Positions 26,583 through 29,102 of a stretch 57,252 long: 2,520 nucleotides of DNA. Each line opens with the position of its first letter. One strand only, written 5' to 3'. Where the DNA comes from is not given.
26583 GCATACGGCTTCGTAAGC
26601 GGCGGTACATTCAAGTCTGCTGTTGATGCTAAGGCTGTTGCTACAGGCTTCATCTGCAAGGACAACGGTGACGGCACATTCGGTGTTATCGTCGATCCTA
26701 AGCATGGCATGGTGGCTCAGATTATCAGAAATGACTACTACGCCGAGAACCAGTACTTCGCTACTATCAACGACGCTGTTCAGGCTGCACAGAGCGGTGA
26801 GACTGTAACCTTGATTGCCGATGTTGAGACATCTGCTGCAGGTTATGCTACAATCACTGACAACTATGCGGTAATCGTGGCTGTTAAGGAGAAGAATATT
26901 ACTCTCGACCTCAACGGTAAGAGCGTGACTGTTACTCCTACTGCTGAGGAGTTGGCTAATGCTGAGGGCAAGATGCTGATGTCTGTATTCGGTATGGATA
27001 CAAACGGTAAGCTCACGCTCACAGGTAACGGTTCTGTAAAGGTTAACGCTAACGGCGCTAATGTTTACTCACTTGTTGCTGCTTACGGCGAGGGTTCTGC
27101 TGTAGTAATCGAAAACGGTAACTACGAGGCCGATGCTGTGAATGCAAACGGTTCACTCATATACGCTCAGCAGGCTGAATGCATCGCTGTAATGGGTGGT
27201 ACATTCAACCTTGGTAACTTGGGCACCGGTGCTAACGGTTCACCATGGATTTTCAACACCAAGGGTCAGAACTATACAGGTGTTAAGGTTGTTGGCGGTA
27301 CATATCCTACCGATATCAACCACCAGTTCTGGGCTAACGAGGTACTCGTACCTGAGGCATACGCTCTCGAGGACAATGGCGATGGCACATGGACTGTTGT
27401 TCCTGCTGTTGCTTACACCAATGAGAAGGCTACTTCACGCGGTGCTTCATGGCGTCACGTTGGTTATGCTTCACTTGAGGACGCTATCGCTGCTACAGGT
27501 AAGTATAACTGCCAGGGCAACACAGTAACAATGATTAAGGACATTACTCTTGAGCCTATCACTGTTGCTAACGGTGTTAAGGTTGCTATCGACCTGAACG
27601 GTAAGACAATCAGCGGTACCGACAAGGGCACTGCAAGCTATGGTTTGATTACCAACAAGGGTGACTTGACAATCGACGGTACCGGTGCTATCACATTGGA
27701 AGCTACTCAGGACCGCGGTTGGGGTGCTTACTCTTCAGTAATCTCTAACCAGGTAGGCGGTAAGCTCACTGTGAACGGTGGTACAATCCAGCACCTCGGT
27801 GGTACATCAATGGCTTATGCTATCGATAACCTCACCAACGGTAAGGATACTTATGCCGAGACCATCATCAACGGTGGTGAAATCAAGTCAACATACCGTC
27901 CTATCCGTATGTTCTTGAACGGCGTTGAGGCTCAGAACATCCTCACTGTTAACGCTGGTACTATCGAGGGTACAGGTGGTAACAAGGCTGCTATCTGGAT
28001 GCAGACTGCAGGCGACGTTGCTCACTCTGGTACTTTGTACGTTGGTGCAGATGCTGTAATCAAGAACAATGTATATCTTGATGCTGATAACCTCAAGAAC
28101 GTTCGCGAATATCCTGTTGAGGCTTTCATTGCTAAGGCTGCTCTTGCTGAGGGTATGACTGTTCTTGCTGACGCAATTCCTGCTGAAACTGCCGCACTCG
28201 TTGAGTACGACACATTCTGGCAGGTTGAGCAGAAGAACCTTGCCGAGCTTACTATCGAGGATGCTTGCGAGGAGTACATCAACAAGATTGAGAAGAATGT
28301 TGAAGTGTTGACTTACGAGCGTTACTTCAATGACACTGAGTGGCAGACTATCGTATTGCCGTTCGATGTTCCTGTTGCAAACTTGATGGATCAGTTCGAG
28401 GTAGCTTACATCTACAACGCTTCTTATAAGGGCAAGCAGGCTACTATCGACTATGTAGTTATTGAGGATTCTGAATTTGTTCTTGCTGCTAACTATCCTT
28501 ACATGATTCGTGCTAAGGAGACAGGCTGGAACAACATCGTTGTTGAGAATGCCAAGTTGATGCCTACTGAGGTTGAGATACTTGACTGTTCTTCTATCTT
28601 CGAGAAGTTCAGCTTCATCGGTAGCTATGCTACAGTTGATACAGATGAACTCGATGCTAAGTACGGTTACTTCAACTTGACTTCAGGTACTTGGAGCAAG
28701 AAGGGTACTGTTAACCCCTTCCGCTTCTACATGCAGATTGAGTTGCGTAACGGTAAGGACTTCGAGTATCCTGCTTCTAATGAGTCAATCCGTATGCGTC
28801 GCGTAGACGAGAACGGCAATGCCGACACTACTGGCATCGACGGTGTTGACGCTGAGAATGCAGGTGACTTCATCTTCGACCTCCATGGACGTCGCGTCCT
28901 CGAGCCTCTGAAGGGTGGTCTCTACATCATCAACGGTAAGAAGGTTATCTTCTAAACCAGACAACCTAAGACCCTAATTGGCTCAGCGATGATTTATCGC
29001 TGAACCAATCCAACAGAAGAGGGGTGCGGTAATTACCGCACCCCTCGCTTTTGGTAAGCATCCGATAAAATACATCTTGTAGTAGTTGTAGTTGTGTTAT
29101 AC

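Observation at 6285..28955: Tandem pair of giant (3016 aa and 4272 aa) modular beta-helix/GLUG-like T9SS cargo genes that share cassettes within and between genes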

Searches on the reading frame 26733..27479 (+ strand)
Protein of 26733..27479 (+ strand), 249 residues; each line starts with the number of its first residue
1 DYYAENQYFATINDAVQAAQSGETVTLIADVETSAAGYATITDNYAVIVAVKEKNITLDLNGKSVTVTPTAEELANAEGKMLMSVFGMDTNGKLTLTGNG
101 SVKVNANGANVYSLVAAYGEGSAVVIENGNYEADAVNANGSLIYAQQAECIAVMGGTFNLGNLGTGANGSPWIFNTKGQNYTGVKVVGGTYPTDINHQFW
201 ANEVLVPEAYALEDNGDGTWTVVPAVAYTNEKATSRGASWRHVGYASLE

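Call 13: search_protein_families(library=pfam, proteins=[window:26733-27479:+], max_evalue=1)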
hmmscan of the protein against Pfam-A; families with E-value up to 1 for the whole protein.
window:26733-27479:+ (249 aa): 3 families
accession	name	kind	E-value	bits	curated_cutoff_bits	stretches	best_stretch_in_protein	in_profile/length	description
PF11773.13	ComGE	-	0.19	12.1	25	1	48-83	44-80/82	Competence system putative prepilin ComGE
PF17892.7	Cadherin_5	-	0.22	11.8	26.5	1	211-230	54-73/98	Cadherin-like domain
PF04213.18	HtaA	-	0.24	12.4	24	1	20-84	87-150/164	Htaa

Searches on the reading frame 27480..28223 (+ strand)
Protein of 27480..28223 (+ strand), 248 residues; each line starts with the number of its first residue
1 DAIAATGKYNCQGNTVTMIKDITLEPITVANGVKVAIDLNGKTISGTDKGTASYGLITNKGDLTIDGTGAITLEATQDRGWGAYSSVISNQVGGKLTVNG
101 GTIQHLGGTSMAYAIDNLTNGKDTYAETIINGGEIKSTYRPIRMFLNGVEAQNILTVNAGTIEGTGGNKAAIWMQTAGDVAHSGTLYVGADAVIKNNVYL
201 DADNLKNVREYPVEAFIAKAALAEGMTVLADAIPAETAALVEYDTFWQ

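Call 13: search_protein_families(library=pfam, proteins=[window:27480-28223:+], max_evalue=1)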
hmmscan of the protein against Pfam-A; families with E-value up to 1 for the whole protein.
window:27480-28223:+ (248 aa): 1 family
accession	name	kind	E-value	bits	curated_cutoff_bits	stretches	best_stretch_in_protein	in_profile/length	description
PF21758.2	PAC_bac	-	0.14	12.3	27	1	96-127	20-50/115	Bacterial proteasome assembling chaperone-like protein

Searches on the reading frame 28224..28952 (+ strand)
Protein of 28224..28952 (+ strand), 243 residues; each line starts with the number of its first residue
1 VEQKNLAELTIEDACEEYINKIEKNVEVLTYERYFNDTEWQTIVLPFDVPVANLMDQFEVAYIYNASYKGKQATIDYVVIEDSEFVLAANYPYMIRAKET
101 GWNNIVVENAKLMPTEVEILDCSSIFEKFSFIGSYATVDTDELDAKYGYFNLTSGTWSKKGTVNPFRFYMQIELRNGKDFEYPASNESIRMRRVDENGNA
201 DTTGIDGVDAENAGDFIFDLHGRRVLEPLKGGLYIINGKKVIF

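Call 13: search_protein_families(library=pfam, proteins=[window:28224-28952:+], max_evalue=1)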
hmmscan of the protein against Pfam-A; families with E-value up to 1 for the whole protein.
window:28224-28952:+ (243 aa): 1 family
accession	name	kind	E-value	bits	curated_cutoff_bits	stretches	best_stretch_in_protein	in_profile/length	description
PF18776.7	Hexapep_loop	-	0.27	11.4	31.5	1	130-139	7-16/24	Hexapeptide repeat including loop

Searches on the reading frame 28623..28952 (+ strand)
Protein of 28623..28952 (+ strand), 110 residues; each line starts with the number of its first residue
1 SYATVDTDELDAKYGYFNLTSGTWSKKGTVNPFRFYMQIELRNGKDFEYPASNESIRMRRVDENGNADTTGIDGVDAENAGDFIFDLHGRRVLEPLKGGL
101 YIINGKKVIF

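Call 34: search_protein_families(library=ncbifam, proteins=[window:28623-28952:+], max_evalue=10)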
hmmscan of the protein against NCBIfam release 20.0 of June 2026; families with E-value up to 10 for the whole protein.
window:28623-28952:+ (110 aa): 1 family
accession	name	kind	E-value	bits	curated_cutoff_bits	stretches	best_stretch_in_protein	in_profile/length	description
TIGR03834.1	EAGR_box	domain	0.1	12.4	34.1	1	11-25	3-16/28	EAGR box-containing protein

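Call 35: search_protein_families(library=pfam, proteins=[window:28623-28952:+], max_evalue=10)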
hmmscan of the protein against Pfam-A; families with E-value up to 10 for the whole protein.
window:28623-28952:+ (110 aa): 0 families
